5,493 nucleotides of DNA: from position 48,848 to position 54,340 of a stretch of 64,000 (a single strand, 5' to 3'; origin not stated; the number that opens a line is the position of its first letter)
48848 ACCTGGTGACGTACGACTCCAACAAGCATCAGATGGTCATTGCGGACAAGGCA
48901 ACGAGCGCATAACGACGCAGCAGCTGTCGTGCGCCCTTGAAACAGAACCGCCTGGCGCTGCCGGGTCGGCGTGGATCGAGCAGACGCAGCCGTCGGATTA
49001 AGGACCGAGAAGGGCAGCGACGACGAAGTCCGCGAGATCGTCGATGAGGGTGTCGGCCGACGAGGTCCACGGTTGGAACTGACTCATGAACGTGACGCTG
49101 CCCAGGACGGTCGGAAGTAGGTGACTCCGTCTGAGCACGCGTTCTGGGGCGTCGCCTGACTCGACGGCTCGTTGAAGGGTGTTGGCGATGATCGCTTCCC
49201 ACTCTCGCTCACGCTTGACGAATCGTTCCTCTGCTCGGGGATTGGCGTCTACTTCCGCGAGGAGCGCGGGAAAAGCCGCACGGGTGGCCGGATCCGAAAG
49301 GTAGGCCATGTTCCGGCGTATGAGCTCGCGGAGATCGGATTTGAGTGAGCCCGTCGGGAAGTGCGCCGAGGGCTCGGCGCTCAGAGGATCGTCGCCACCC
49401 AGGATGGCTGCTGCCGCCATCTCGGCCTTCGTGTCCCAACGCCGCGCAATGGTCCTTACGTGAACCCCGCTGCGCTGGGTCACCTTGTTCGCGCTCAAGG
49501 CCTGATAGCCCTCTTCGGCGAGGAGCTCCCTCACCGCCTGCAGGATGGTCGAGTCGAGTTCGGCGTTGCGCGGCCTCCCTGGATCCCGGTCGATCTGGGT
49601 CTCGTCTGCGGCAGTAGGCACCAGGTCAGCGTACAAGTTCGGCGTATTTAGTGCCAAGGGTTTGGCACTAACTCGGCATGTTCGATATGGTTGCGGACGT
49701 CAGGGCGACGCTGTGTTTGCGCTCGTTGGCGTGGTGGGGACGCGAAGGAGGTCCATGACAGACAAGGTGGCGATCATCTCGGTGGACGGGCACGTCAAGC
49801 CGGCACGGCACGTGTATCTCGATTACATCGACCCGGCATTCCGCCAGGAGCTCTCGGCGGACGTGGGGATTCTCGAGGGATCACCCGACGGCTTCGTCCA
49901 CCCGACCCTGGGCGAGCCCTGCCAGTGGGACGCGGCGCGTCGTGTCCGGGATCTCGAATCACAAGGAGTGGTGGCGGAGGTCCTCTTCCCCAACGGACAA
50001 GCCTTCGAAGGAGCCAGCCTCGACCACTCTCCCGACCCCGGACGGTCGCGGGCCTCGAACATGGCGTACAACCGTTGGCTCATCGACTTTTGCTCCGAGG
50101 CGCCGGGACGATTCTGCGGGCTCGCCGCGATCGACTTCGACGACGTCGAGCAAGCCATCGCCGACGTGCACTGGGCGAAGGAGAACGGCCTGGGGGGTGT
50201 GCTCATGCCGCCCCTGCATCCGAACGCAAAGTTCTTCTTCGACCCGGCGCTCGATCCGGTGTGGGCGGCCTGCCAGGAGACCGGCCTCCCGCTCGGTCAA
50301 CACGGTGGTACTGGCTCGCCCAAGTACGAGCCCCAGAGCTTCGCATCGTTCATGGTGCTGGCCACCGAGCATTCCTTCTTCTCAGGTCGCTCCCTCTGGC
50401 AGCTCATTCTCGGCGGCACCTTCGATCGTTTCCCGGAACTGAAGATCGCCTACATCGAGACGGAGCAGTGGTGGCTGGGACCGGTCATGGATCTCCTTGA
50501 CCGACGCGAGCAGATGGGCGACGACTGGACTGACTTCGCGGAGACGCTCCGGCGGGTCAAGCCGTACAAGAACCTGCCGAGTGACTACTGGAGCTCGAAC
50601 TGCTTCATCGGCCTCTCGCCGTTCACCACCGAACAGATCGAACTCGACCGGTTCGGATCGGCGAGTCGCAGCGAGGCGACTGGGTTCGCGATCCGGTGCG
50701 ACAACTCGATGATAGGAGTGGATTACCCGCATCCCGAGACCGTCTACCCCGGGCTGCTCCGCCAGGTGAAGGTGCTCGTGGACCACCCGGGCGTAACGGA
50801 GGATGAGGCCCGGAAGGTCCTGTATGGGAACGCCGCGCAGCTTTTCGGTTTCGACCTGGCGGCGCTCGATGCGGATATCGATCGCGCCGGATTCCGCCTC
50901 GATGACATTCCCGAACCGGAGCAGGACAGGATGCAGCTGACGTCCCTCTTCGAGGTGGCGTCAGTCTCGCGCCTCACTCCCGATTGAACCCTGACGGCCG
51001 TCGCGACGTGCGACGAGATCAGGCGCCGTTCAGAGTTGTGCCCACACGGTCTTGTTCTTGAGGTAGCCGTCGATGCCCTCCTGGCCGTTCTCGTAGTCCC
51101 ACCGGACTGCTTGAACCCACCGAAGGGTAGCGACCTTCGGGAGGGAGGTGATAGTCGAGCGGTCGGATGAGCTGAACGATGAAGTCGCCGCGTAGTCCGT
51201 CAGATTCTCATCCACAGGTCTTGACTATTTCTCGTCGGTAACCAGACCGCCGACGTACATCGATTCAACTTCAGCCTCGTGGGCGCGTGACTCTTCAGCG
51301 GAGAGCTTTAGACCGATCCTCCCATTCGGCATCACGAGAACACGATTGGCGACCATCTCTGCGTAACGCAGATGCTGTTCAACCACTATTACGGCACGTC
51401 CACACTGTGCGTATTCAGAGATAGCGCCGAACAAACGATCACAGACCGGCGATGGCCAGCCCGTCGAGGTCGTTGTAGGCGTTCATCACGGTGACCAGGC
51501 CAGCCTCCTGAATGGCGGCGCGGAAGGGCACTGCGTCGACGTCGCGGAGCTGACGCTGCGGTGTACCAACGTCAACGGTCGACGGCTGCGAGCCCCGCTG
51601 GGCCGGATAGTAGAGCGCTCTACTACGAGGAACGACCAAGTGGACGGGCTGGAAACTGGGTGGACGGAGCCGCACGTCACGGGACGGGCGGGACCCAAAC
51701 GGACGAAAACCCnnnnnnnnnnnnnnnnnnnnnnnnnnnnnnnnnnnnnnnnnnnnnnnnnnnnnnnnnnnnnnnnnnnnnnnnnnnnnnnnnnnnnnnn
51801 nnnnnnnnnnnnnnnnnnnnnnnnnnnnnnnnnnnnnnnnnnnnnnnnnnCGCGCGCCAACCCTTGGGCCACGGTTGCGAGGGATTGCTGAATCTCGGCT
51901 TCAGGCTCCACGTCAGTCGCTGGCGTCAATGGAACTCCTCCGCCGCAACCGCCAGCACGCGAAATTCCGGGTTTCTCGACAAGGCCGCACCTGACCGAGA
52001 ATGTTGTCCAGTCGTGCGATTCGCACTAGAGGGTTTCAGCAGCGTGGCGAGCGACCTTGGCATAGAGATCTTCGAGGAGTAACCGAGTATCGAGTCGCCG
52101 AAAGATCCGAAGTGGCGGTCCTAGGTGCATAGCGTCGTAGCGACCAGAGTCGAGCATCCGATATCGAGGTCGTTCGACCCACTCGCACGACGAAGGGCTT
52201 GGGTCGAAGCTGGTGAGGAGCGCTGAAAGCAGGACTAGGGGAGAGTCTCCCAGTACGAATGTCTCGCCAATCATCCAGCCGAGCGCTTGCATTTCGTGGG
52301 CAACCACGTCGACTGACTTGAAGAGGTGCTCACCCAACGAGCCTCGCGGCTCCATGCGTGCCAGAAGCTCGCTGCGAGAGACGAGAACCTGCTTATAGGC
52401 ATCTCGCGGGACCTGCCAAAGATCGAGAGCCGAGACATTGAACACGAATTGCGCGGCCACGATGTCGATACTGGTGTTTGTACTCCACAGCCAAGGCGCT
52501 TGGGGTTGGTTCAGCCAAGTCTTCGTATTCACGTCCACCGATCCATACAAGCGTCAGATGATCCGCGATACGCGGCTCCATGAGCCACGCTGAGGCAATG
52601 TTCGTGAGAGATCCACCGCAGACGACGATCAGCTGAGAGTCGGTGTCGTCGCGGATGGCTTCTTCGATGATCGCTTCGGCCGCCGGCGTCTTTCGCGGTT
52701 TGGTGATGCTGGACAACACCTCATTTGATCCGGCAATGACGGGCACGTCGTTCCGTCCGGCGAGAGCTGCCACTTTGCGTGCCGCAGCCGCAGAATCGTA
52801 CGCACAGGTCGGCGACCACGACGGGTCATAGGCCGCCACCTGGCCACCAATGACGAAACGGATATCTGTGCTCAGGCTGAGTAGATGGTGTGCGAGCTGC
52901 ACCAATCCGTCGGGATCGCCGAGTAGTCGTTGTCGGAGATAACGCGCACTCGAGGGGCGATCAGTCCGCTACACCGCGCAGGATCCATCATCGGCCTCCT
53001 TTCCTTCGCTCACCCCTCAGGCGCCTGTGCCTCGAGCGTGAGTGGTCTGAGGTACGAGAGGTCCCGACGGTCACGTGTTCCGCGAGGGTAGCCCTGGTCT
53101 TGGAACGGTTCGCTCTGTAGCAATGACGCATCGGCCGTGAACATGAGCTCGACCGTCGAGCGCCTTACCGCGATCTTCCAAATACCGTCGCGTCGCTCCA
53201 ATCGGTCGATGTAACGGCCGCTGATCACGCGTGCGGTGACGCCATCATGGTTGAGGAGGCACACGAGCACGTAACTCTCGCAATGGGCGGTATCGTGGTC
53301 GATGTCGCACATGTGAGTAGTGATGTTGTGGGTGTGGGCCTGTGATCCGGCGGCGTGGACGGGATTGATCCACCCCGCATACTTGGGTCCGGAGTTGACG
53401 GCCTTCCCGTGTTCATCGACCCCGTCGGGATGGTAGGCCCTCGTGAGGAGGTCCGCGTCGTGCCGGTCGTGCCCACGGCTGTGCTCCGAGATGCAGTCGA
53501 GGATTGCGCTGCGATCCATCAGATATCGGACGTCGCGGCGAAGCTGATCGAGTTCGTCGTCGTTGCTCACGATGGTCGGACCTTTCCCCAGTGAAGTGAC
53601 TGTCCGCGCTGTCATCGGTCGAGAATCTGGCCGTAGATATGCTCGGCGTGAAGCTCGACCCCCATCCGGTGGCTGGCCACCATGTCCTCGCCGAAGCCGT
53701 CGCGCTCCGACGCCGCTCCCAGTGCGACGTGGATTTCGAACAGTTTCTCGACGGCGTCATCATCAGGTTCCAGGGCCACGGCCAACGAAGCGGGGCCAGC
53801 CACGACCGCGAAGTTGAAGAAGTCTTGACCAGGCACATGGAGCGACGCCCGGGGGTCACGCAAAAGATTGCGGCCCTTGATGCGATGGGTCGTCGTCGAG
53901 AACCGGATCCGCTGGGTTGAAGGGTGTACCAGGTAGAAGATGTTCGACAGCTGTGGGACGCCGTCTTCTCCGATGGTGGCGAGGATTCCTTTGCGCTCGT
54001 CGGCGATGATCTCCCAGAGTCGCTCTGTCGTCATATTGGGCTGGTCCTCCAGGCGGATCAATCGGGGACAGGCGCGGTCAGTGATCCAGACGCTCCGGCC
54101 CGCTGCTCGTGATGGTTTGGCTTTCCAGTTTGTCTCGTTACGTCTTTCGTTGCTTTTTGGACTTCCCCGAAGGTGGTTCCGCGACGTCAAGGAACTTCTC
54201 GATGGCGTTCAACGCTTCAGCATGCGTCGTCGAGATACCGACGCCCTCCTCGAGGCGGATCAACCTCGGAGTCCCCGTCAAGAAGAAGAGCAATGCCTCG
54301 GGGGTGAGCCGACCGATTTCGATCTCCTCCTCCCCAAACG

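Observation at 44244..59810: One tRNA-Gly(GCC) followed by four direct copies of its 3' 50 nt, delimiting four integrase-less accessory segments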

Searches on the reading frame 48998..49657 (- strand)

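Call 10: search_protein_families(library=pfam, max_evalue=0.01, proteins=[window:48998-49657:-])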
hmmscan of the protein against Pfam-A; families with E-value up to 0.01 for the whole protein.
window:48998-49657:- (219 aa): 3 families
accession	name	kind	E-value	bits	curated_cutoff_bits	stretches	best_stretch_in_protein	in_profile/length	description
PF16859.10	TetR_C_11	-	2.8e-13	50.7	32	1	102-207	4-108/113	Tetracyclin repressor-like, C-terminal domain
PF00440.29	TetR_N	-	2.7e-08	33.9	24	1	38-84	1-47/47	Bacterial regulatory proteins, tetR family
PF14246.11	TetR_C_7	-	0.00015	22.2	22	1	108-169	2-64/119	AefR-like transcriptional repressor, C-terminal domain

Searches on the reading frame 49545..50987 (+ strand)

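Call 10: search_protein_families(library=pfam, max_evalue=0.01, proteins=[window:49545-50987:+])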
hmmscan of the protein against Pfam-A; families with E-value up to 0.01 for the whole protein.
window:49545-50987:+ (480 aa): 1 family
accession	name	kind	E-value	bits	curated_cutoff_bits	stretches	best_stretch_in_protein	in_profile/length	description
PF04909.20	Amidohydro_2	-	1.7e-18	67.8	26.4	1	165-436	55-289/289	Amidohydrolase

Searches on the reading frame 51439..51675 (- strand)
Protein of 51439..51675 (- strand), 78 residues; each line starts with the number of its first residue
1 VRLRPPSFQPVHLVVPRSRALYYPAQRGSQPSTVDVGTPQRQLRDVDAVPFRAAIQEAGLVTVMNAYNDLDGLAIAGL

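Call 10: search_protein_families(library=pfam, max_evalue=0.01, proteins=[window:51439-51675:-])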
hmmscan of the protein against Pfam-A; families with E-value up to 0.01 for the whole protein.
window:51439-51675:- (78 aa): 1 family
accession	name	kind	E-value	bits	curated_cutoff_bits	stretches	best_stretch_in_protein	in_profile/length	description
PF00933.27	Glyco_hydro_3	-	1.4e-05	25.2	27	1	33-72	183-224/316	Glycosyl hydrolase family 3 N terminal domain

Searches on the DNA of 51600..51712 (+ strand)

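Call 75: search_dna_similar(query=window:51600-51712:+, collection=plasmids, mode=distant, max_evalue=0.001, max_rows=10)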
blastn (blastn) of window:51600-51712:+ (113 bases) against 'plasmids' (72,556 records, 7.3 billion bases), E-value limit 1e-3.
No match.

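Call 76: search_dna_similar(query=window:51600-51712:+, collection=phages, mode=distant, max_evalue=0.001, max_rows=10)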
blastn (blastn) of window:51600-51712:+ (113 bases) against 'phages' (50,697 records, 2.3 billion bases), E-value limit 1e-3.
No match.
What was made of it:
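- Tried and rejected: blastn of the arm against the phage and plasmid collections found nothing (calls 75, 76).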

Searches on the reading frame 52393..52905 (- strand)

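Call 11: search_protein_families(library=pfam, max_evalue=0.01, proteins=[window:52393-52905:-])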
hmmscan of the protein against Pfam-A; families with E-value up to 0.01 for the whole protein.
window:52393-52905:- (170 aa): 2 families
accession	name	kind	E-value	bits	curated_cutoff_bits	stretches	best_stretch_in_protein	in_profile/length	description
PF01156.24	IU_nuc_hydro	-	2.7e-10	40.8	34.2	1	38-125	41-149/297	Inosine-uridine preferring nucleoside hydrolase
PF02310.24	B12-binding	-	0.00022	21.5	32.1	0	66-115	58-107/121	B12 binding domain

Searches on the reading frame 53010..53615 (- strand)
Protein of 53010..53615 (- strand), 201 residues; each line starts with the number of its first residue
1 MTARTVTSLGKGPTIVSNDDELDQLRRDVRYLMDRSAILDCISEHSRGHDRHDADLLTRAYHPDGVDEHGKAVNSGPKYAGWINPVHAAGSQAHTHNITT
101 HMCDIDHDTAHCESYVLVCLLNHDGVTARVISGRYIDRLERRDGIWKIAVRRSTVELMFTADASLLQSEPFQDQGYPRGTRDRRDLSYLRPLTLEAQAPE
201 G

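Call 11: search_protein_families(library=pfam, max_evalue=0.01, proteins=[window:53010-53615:-])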
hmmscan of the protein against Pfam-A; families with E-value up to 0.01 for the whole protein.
window:53010-53615:- (201 aa): 2 families
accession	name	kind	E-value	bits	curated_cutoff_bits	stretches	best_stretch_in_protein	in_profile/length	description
PF13577.12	SnoaL_4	-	3.8e-17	62.9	24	1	31-152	2-126/126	SnoaL-like domain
PF00866.24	Ring_hydroxyl_B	-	0.0033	17.9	27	1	96-155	77-137/144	Ring hydroxylating beta subunit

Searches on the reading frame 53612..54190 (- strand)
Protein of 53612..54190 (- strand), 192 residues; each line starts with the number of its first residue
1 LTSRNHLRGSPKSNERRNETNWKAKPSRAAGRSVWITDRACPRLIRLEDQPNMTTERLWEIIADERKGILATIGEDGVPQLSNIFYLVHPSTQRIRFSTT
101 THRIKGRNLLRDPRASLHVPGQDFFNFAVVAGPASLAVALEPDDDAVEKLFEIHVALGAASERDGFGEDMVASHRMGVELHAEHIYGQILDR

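Call 11: search_protein_families(library=pfam, max_evalue=0.01, proteins=[window:53612-54190:-])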
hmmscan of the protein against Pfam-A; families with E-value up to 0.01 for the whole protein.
window:53612-54190:- (192 aa): 1 family
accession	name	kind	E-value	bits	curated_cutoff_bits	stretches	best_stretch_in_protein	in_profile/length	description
PF01243.27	PNPOx_N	-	9e-11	42.6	28.1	1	55-163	2-98/120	Pyridoxamine 5'-phosphate oxidase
